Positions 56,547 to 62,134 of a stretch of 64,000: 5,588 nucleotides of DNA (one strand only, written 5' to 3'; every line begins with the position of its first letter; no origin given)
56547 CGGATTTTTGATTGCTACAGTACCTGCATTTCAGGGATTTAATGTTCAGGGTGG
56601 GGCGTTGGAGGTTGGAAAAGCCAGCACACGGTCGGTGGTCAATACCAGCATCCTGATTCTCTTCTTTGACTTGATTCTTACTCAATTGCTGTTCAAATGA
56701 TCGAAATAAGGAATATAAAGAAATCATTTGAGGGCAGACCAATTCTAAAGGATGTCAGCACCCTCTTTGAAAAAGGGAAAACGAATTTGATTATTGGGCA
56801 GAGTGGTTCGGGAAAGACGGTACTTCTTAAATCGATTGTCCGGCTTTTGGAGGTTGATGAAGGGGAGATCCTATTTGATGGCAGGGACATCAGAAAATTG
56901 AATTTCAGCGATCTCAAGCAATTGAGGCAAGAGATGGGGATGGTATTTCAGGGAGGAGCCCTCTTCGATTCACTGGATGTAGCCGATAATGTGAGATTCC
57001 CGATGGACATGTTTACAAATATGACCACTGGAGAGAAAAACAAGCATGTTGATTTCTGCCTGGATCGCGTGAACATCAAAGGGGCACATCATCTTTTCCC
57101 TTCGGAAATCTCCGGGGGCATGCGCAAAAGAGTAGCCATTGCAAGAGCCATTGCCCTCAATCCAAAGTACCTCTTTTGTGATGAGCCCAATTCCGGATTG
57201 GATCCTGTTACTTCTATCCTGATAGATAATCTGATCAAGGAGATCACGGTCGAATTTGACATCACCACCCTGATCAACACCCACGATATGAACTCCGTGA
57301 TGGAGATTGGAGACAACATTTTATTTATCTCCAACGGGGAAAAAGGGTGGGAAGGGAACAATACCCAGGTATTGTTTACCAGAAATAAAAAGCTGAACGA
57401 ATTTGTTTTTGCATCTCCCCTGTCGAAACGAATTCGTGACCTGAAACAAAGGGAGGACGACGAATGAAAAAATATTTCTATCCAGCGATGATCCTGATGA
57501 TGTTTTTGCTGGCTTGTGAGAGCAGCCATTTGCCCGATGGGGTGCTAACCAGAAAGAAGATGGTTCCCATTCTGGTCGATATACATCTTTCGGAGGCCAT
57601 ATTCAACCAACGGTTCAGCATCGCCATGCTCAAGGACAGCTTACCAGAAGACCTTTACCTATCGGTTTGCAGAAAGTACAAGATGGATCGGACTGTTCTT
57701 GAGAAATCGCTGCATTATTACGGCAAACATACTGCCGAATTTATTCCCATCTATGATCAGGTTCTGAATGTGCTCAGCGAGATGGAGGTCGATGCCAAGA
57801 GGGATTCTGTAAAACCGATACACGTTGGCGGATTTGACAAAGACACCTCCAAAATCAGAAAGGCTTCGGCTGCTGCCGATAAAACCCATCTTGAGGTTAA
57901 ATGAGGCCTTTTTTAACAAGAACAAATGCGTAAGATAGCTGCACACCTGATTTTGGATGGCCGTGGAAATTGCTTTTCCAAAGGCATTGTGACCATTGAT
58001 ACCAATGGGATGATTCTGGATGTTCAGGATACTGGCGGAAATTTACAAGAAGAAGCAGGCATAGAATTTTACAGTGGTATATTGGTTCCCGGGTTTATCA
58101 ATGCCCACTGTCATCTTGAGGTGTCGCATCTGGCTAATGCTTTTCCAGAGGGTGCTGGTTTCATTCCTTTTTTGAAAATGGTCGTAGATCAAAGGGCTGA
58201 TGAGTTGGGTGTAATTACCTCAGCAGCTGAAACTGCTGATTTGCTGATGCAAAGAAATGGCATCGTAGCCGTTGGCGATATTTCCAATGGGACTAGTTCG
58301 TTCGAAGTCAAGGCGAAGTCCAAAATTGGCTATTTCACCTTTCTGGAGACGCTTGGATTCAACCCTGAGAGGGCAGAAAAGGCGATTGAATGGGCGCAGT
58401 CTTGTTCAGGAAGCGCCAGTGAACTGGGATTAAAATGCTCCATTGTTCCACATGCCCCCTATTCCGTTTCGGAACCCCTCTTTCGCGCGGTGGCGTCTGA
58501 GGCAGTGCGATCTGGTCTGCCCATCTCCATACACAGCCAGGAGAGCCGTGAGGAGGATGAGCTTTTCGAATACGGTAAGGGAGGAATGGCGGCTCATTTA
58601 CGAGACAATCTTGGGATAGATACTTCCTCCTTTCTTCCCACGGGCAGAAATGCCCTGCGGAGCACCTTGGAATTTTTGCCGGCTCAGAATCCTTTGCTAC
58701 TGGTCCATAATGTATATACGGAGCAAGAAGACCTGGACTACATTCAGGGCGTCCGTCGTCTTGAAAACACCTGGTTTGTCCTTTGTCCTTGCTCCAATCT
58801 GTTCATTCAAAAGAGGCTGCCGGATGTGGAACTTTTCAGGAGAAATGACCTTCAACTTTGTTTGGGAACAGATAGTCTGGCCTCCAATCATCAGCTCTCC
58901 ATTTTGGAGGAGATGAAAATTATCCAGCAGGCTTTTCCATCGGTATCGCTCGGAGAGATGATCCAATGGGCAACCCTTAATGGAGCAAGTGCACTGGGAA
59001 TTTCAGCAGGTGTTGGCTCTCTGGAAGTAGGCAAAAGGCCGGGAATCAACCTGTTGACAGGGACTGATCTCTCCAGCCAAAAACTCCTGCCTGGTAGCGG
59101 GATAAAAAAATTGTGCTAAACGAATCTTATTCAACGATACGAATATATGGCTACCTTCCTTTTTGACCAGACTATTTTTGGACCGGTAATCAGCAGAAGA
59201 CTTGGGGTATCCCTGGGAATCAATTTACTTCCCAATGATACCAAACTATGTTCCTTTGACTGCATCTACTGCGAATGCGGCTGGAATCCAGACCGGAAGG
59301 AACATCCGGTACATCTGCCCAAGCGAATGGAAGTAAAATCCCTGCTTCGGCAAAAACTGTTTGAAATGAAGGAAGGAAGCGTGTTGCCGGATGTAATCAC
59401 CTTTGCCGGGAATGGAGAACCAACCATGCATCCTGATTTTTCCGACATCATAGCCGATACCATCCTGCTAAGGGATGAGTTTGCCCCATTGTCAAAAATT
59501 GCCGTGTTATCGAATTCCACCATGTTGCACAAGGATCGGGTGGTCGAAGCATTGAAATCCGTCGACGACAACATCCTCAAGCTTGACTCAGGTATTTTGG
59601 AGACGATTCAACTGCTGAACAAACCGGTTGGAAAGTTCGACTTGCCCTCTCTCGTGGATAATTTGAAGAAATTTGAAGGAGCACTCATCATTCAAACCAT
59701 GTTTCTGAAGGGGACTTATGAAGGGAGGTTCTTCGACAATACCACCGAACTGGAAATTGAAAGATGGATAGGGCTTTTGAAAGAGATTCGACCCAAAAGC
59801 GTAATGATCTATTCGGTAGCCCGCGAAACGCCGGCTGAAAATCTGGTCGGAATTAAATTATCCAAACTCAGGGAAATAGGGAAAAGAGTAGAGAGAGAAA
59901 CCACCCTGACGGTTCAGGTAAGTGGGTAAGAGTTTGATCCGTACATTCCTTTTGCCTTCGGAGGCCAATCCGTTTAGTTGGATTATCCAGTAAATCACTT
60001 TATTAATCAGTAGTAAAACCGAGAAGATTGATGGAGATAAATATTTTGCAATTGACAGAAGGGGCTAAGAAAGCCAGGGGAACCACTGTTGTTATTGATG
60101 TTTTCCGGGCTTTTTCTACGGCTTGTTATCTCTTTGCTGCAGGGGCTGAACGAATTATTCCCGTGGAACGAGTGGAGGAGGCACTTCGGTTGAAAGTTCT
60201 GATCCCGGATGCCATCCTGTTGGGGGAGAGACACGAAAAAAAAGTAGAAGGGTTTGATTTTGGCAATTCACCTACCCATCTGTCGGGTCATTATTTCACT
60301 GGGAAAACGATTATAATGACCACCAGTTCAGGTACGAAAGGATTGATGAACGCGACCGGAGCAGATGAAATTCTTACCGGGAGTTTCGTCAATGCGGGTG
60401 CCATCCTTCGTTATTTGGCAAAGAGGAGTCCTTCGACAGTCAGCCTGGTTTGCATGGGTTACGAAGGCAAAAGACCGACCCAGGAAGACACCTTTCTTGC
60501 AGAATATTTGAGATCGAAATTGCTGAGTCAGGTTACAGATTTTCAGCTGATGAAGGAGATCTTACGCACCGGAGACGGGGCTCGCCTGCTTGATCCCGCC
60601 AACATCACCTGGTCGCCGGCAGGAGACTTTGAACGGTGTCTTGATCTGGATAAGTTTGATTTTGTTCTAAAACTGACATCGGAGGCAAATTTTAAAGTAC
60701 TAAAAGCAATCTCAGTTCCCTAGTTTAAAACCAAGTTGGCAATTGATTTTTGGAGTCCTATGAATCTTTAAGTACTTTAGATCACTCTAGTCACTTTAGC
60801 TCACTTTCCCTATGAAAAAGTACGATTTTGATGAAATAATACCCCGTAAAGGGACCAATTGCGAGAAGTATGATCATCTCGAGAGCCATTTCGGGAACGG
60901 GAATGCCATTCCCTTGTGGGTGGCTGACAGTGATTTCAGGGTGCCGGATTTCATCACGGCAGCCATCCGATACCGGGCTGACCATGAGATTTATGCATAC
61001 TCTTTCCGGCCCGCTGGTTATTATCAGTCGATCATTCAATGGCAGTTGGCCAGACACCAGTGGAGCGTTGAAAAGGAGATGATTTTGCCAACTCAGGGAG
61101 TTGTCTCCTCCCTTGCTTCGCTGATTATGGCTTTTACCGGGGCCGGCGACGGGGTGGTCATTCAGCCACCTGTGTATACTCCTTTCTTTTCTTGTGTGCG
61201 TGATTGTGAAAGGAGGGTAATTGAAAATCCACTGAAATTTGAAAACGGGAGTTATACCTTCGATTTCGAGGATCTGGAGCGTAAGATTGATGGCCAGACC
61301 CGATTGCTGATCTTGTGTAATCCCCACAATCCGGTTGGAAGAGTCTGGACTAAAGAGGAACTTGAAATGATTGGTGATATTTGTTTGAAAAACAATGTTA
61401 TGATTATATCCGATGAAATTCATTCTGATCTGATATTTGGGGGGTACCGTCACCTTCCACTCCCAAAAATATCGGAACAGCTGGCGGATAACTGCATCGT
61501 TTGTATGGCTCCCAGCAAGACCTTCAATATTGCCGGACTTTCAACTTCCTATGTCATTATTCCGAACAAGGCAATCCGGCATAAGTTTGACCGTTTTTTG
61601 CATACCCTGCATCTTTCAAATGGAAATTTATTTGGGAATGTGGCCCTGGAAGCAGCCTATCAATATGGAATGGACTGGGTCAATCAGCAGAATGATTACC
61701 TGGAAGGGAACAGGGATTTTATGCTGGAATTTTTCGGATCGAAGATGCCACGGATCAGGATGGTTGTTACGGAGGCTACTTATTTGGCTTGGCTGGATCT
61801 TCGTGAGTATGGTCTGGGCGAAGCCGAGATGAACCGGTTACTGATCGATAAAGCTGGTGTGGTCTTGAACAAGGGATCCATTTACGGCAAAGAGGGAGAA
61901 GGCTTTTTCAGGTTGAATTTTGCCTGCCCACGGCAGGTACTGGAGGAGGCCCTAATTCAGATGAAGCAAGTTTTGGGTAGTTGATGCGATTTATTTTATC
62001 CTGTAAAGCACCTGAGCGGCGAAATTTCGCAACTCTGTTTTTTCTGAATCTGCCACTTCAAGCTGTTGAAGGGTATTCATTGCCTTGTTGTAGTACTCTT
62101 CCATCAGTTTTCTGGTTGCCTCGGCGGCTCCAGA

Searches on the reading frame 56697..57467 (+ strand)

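Call 84: search_protein_families(library=pfam, proteins=[window:56697-57467:+], max_evalue=0.001)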
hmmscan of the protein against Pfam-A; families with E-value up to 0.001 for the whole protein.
window:56697-57467:+ (256 aa): 3 families
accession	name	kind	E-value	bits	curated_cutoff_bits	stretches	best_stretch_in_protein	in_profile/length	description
PF00005.33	ABC_tran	-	5.2e-32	111.7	25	1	17-165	1-136/137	ABC transporter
PF13304.12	AAA_21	-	2.3e-05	25.1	27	0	30-57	2-29/304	AAA domain, putative AbiEii toxin, Type IV TA system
PF02463.25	SMC_N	-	0.0001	22.3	40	0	20-199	18-200/220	RecF/RecN/SMC N terminal domain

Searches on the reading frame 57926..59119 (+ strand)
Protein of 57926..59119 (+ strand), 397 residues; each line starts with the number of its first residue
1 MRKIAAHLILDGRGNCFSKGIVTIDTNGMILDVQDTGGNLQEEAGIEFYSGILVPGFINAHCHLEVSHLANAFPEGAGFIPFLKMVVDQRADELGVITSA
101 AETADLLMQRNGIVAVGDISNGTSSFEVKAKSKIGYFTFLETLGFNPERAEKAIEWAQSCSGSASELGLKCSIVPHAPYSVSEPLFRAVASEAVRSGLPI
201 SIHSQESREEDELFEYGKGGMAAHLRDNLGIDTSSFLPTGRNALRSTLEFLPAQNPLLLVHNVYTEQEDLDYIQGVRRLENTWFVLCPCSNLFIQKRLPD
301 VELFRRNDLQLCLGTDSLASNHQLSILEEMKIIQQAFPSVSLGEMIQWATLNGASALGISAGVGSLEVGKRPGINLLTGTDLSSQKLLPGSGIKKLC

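Call 84: search_protein_families(library=pfam, proteins=[window:57926-59119:+], max_evalue=0.001)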
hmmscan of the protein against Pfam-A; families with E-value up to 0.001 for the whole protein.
window:57926-59119:+ (397 aa): 2 families
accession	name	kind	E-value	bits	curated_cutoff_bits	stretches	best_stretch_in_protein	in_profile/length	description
PF01979.26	Amidohydro_1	-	3.1e-29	102.8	25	1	52-377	1-318/345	Amidohydrolase family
PF07969.17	Amidohydro_3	-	9.8e-06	25.7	29.7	0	178-371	251-438/472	Amidohydrolase family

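Call 85: search_protein_families(library=ncbifam, proteins=[window:57926-59119:+], max_evalue=0.00001)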
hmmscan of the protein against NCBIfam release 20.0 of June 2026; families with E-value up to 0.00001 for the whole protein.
window:57926-59119:+ (397 aa): 18 families
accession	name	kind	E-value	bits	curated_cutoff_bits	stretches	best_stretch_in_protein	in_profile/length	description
NF006269.1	PRK08418.1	equivalog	5.1e-42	144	320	1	46-379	49-376/408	aminofutalosine deaminase family hydrolase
NF006549.0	PRK09045.1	equivalog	2e-25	89.3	540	1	256-373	254-374/444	TRZ/ATZ family hydrolase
NF005557.0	PRK07228.1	equivalog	3.9e-17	62.1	522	1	254-381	248-378/445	5'-deoxyadenosine deaminase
NF006252.0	PRK08393.1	equivalog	1.6e-16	60.3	617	1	255-363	239-350/424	N-ethylammeline chlorohydrolase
NF004701.0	PRK06038.1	equivalog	2.4e-16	59.5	609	1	258-370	245-358/432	N-ethylammeline chlorohydrolase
NF005552.0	PRK07213.1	equivalog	2.7e-16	59.4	294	1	255-380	234-352/382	chlorohydrolase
NF006055.0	PRK08203.1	equivalog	2.2e-14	52.9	532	1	285-376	293-389/455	8-oxoguanine deaminase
TIGR02967.1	guan_deamin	equivalog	9.2e-13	47.9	375.4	1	258-374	242-357/401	guanine deaminase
NF006679.0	PRK09228.1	subfamily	4.3e-12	45.5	351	1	258-371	267-379/433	guanine deaminase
NF005211.0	PRK06687.1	equivalog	4.8e-12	45.4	703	1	17-371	19-365/419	TRZ/ATZ family protein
NF004995.0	PRK06380.1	subfamily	3.4e-11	42.8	567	0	306-378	284-361/418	metal-dependent hydrolase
NF006056.0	PRK08204.1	subfamily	1.9e-09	36.8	391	0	333-382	335-384/449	hypothetical protein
TIGR01224.1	hutI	equivalog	6.9e-08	31.7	298.15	0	280-374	254-348/377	imidazolonepropionase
NF009059.0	PRK12393.1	equivalog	7.1e-08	31.6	543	0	282-372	294-389/460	amidohydrolase family protein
NF012037.0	PRK15493.1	equivalog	8.8e-08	31.3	779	0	287-370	275-364/435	bifunctional S-methyl-5'-thioadenosine deaminase/S-adenosylhomocysteine deaminase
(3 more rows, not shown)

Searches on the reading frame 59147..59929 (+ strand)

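Call 84: search_protein_families(library=pfam, proteins=[window:59147-59929:+], max_evalue=0.001)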
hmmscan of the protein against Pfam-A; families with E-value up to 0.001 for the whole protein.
window:59147-59929:+ (260 aa): 1 family
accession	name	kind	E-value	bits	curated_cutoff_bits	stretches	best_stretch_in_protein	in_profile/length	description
PF04055.27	Radical_SAM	-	6.5e-07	30.1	29.5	1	32-142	4-103/166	Radical SAM superfamily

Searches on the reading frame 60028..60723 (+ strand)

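Call 84: search_protein_families(library=pfam, proteins=[window:60028-60723:+], max_evalue=0.001)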
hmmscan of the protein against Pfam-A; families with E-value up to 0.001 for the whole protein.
window:60028-60723:+ (231 aa): 1 family
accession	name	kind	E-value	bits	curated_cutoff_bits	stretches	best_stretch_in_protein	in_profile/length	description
PF04029.19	2-ph_phosp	-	2.8e-49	167.7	26.4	1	11-175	8-175/226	2-phosphosulpholactate phosphatase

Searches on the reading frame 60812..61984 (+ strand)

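Call 84: search_protein_families(library=pfam, proteins=[window:60812-61984:+], max_evalue=0.001)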
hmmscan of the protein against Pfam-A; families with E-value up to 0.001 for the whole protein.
window:60812-61984:+ (390 aa): 1 family
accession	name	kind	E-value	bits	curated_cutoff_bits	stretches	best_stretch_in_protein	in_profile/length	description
PF00155.27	Aminotran_1_2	-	1.1e-39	137.1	19.7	1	73-381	50-358/361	Aminotransferase class I and II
